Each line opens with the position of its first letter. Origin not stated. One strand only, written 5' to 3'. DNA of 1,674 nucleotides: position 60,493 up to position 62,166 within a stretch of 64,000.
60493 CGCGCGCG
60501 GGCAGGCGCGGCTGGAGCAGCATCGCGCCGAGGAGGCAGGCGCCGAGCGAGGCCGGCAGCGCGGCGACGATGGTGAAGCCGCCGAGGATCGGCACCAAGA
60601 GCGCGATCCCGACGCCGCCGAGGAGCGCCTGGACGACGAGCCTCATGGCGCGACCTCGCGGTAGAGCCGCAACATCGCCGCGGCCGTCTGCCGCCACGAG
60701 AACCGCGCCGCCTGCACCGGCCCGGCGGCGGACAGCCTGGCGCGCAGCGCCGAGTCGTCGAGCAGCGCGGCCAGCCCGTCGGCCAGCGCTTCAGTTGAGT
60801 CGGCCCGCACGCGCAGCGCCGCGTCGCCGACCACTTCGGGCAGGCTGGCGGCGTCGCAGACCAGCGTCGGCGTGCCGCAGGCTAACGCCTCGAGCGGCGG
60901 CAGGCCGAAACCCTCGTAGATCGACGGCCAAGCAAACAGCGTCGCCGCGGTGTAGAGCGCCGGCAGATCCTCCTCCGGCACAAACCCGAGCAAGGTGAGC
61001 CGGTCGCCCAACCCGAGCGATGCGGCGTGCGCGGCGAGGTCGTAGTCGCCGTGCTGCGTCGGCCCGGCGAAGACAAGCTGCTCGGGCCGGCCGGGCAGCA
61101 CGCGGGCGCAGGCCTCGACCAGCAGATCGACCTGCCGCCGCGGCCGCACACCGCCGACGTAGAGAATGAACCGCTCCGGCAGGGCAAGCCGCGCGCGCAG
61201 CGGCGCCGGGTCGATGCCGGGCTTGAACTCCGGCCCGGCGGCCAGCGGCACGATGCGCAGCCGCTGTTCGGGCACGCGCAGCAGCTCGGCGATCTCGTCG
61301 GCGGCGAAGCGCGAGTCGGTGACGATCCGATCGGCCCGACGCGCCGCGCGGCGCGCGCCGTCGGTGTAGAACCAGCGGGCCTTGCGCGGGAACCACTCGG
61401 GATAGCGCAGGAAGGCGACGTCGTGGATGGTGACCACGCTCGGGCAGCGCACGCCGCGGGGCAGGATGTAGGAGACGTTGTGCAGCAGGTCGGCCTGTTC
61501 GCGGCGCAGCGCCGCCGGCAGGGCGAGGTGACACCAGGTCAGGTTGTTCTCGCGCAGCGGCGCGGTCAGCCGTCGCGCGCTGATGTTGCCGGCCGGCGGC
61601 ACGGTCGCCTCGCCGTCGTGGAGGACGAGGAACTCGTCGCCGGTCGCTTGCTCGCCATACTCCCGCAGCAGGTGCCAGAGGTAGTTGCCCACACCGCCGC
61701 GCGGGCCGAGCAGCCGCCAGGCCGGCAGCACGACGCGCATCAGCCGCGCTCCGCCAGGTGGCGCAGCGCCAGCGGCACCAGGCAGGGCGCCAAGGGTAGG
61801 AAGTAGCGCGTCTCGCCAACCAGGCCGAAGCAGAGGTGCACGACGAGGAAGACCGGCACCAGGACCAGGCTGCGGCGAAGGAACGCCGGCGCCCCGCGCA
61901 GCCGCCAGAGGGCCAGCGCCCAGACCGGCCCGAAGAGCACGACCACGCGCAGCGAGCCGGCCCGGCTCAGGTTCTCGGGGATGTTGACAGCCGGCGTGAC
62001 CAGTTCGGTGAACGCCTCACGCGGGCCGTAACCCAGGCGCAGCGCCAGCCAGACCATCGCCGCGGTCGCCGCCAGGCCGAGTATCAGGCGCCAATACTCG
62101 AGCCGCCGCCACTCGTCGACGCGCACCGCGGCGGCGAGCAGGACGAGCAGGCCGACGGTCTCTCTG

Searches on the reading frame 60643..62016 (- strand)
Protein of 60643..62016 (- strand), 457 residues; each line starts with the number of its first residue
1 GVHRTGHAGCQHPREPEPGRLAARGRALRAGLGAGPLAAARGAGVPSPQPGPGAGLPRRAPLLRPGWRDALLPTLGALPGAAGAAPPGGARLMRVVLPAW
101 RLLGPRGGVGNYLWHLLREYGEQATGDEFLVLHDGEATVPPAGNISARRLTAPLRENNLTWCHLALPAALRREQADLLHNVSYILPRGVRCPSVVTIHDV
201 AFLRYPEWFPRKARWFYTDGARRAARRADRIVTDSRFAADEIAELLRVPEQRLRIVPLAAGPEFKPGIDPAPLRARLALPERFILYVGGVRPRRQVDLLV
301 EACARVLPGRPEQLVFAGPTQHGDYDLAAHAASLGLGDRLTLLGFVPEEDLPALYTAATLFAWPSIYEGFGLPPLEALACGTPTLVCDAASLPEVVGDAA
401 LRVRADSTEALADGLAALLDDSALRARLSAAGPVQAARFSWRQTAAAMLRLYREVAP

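Call 45: search_protein_families(library=pfam, proteins=[window:60643-62016:-], max_evalue=0.001)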
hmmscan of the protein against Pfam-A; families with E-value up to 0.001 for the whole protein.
window:60643-62016:- (457 aa): 5 families
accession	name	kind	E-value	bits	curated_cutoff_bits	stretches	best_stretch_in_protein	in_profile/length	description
PF00534.26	Glycos_transf_1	-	3e-32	112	26.4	1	280-432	14-169/172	Glycosyl transferases group 1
PF13692.12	Glyco_trans_1_4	-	8.9e-27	94.5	27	1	283-421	3-142/142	Glycosyl transferases group 1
PF13439.12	Glyco_transf_4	-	6.2e-17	62.6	28.5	1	107-257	2-163/170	Glycosyltransferase Family 4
PF20706.3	GT4-conflict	-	1.7e-10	40.9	26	1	222-397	141-321/385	Family 4 Glycosyltransferase in conflict systems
PF13524.12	Glyco_trans_1_2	-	3.2e-07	30.8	25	1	299-449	5-143/144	Glycosyl transferase-like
